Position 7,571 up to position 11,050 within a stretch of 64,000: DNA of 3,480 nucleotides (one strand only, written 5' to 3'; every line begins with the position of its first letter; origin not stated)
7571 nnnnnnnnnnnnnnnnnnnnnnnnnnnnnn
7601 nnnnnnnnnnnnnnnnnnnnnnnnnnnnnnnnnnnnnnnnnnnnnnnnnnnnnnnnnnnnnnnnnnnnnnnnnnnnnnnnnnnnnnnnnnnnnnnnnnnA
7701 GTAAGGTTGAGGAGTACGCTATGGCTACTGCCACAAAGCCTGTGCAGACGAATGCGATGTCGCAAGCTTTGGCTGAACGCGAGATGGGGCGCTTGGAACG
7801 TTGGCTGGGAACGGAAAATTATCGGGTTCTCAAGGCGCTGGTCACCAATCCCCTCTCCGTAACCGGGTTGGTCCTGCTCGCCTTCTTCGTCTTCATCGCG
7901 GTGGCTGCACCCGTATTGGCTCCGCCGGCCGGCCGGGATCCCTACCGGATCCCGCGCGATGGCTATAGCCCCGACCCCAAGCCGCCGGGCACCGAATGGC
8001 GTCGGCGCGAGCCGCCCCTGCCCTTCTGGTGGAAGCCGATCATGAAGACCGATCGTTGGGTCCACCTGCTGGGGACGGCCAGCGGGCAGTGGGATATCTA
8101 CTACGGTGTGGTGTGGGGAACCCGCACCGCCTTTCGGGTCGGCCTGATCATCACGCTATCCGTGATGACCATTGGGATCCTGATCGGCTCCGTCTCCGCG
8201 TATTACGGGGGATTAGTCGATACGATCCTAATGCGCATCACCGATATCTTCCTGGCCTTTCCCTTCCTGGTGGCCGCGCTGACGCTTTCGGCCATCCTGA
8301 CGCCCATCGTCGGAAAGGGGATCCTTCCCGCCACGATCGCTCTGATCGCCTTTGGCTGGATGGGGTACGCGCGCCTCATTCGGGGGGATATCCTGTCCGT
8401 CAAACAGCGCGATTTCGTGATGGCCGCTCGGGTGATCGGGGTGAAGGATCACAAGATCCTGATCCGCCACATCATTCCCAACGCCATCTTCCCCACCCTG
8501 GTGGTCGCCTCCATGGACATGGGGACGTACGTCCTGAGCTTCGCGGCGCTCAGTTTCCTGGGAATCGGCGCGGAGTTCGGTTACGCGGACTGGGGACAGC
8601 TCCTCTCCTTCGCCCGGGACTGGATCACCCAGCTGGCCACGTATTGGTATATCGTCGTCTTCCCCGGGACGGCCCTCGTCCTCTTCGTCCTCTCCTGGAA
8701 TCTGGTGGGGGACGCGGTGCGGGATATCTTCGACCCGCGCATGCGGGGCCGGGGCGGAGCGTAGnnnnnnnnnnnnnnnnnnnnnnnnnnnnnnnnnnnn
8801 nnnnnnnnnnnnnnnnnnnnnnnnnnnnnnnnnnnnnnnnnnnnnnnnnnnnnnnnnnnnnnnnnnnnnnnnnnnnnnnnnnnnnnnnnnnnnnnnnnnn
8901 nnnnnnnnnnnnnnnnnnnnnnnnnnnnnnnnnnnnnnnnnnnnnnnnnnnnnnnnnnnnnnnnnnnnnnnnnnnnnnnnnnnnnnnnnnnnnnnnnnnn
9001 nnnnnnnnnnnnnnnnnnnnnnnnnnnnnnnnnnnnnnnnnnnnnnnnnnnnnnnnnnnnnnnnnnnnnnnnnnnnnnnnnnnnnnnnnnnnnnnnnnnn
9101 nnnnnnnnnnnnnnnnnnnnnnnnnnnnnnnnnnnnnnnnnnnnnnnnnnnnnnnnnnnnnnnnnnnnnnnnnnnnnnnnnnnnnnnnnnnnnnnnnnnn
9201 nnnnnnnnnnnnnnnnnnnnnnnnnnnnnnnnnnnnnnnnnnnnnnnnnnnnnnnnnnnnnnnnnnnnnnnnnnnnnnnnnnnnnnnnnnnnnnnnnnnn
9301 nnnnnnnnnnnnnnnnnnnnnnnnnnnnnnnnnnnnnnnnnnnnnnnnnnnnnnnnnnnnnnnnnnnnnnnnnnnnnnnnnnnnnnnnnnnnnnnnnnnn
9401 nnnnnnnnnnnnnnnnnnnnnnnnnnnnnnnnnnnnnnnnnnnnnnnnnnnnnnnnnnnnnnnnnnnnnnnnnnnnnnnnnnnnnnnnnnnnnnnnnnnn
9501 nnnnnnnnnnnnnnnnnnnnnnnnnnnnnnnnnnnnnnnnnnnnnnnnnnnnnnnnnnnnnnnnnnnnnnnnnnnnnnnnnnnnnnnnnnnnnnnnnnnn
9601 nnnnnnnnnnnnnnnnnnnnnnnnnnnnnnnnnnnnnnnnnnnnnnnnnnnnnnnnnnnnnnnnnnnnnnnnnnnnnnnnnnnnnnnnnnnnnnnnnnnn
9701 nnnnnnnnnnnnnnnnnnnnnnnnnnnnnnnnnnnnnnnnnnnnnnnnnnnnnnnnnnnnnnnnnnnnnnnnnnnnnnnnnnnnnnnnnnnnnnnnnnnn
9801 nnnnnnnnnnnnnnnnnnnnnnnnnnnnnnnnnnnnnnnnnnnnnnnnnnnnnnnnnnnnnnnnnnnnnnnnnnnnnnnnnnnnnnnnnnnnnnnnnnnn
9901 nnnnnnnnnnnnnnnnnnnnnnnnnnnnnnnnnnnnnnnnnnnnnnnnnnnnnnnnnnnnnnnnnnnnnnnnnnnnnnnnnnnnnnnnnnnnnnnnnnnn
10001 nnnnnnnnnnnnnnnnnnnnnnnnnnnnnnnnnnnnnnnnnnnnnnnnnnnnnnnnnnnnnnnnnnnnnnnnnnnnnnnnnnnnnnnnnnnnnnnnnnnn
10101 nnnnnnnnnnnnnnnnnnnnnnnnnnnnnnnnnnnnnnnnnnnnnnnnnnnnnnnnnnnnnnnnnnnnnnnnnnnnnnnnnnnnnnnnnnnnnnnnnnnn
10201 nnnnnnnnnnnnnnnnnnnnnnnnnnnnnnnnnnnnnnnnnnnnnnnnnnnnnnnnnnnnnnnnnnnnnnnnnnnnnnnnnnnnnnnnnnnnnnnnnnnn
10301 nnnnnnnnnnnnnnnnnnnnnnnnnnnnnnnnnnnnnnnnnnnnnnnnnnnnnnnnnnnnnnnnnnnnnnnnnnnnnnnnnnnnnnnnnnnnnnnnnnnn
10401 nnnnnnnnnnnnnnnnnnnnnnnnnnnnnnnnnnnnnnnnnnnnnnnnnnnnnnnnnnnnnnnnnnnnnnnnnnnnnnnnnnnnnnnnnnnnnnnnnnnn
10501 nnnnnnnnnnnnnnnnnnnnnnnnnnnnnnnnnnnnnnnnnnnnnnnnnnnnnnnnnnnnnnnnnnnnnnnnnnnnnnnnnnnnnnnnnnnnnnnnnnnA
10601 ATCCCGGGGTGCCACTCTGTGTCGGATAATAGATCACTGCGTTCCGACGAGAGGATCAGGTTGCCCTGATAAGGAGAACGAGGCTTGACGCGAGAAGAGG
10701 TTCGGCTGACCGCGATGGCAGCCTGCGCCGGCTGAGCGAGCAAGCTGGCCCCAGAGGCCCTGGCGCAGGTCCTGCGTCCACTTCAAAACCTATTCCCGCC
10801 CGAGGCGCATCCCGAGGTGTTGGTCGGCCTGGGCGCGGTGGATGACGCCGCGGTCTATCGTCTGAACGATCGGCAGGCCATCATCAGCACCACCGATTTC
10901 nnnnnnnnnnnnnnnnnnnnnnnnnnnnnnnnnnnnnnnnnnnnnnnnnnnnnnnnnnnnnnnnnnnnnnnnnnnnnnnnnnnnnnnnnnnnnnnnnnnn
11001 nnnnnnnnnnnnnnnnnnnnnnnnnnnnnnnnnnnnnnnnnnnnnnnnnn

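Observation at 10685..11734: selD carries an in-frame UGA at the Cys17 position: a selenocysteine-containing selenophosphate synthetase that the ORF track truncated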

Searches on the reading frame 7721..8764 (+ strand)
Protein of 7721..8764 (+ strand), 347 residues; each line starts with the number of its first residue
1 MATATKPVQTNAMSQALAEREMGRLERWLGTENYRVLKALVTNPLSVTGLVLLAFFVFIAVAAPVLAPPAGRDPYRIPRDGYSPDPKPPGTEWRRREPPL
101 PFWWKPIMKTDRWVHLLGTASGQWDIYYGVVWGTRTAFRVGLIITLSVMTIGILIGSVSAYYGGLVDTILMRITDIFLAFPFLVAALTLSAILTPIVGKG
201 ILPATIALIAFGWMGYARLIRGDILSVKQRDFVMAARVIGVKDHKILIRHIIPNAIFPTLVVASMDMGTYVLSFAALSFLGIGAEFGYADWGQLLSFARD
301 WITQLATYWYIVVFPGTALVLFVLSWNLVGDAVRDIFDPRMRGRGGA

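Call 17: search_protein_families(library=pfam, proteins=[window:7721-8764:+])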
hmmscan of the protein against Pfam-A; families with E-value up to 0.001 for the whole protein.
window:7721-8764:+ (347 aa): 2 families
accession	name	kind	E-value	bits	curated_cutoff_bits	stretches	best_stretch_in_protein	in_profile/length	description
PF00528.27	BPD_transp_1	-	2.9e-32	112.3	26.4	1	152-342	1-183/184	Binding-protein-dependent transport system inner membrane component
PF12911.12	OppC_N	-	6.7e-07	29.5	23.9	1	36-70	6-40/53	N-terminal TM domain of oligopeptide transport permease C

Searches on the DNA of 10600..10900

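Call 27: search_rna_families(source=window, start=10600, end=10900, threshold=evalue, max_evalue=10, show_alignments=3)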
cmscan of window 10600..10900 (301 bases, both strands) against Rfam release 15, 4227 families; matches with E-value up to 10: 2.
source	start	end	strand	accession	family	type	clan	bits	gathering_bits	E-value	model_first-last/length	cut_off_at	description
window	10660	10767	+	RF00312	snoZ206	Gene; snRNA; snoRNA; CD-box;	-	15.7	50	2.1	1-129/129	no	Small nucleolar RNA Z206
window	10748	10806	-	RF03868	mir-H2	Gene; miRNA;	-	15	92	8.8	1-77/77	no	mir-H2 microRNA precursor family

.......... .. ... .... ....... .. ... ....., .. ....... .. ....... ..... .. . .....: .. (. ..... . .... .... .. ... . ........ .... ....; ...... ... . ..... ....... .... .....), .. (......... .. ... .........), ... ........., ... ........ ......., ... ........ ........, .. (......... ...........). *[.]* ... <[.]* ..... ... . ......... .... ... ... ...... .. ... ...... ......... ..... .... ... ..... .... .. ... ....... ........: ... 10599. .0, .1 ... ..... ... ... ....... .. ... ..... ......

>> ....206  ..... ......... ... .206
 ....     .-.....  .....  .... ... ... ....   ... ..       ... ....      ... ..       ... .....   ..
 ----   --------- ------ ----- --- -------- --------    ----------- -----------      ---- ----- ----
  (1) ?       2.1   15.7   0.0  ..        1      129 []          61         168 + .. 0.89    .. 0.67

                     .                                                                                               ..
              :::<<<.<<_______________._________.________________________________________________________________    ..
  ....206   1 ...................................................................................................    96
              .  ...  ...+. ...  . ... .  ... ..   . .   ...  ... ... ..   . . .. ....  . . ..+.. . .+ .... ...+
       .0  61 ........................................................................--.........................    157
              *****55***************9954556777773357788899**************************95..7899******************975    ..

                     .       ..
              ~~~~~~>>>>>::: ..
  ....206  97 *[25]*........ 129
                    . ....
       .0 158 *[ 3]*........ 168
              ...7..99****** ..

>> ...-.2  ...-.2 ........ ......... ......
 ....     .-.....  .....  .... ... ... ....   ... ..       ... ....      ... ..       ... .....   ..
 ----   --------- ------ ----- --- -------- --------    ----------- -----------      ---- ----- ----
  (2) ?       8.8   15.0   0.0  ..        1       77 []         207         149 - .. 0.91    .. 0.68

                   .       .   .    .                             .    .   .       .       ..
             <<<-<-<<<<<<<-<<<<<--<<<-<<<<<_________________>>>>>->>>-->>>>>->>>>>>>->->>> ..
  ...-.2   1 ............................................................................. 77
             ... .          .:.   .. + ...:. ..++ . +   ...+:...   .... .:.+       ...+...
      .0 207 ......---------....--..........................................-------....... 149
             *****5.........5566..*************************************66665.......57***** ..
